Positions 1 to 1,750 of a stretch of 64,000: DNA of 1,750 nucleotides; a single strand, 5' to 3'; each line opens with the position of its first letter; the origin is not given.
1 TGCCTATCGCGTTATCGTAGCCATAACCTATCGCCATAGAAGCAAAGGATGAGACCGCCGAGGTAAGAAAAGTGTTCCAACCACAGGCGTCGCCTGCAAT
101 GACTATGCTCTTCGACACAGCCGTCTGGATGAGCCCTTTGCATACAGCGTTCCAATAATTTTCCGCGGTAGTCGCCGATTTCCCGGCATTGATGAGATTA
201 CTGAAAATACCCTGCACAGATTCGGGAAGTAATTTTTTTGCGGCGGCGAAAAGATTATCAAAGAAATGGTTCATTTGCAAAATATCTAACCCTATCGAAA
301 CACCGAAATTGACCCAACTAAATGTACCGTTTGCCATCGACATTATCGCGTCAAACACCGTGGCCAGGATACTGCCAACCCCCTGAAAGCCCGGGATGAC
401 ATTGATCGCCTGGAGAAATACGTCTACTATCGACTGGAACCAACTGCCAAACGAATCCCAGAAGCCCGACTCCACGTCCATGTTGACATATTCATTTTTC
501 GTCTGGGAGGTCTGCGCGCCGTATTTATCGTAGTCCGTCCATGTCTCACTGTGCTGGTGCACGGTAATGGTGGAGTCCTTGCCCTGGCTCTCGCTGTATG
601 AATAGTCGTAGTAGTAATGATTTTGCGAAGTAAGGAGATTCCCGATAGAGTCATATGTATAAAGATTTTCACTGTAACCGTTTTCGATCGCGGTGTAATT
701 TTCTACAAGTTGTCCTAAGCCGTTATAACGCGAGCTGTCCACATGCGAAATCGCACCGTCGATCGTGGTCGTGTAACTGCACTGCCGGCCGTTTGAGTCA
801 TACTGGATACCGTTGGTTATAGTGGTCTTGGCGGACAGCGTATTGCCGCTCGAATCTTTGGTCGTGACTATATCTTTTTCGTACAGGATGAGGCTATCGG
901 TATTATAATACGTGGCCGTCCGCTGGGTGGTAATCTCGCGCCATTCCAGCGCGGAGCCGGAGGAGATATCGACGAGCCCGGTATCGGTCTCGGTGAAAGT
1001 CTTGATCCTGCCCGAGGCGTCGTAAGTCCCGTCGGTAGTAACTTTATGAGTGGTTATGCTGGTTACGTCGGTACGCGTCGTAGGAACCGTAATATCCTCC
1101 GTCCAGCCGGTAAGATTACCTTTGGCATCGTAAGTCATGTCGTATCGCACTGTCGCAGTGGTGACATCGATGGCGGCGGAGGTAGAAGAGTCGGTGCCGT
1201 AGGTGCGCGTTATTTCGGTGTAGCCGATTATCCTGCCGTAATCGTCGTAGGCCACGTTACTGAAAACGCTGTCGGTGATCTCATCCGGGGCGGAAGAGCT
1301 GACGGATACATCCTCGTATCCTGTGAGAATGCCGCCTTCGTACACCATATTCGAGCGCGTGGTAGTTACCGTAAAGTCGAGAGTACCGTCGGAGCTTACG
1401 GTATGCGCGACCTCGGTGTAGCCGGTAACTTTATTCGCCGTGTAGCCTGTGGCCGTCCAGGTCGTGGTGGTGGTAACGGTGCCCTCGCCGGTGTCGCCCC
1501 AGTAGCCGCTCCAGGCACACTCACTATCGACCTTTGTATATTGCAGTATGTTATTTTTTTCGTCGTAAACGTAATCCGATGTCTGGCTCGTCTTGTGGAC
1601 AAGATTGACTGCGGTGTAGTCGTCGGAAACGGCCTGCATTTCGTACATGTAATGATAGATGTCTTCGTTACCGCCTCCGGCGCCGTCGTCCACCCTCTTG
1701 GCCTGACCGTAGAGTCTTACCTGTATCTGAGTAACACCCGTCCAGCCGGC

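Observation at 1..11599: Giant (>3860 aa, truncated by window) secreted YD/RHS-type repeat protein invisible to the ORF track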

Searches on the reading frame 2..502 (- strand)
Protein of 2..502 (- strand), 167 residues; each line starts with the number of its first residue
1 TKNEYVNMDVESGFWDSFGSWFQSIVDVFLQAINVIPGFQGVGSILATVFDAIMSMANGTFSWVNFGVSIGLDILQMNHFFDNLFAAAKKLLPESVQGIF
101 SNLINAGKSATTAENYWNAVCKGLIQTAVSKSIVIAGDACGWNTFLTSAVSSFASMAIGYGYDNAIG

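Call 14: search_protein_families(library=pfam, proteins=[window:2-502:-], max_evalue=10)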
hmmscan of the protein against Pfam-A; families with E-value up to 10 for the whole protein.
window:2-502:- (167 aa): 1 family
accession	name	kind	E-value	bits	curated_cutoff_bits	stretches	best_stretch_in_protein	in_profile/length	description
PF06874.16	FBPase_2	-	0.29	9.8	27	1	89-136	127-174/639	Firmicute fructose-1,6-bisphosphatase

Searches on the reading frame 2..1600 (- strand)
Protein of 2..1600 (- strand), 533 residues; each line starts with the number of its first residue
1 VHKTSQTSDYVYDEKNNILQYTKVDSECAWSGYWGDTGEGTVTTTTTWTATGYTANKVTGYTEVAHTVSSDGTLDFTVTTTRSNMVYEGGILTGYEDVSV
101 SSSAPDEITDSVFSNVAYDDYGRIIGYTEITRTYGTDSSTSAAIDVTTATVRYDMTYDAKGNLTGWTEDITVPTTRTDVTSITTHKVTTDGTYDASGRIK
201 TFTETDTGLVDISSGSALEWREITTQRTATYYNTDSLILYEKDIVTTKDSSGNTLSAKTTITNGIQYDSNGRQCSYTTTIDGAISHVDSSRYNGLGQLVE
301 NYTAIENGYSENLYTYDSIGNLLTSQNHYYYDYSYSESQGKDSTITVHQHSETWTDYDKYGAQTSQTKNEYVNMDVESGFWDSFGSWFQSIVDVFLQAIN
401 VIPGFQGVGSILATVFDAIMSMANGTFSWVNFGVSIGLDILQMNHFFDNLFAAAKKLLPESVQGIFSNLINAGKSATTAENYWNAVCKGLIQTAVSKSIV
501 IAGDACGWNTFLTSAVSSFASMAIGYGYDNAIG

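Call 10: find_related_loci(query=window:2-1600:-, collection=genome_contigs, flank=10000)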
Query window:2-1600:- (533 aa) in genome_contigs; peptide patterns used: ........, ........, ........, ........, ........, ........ (x = any residue, [..] = any of these).
58 stretches matched a pattern, but none encodes a relative of the query by tblastn (E <= 1e-3).

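Call 19: find_related_loci(query=window:2-1600:-, collection=metagenome_contigs, flank=10000)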
Query window:2-1600:- (533 aa) in metagenome_contigs; peptide patterns used: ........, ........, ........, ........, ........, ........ (x = any residue, [..] = any of these).
60 stretches matched a pattern, but none encodes a relative of the query by tblastn (E <= 1e-3).
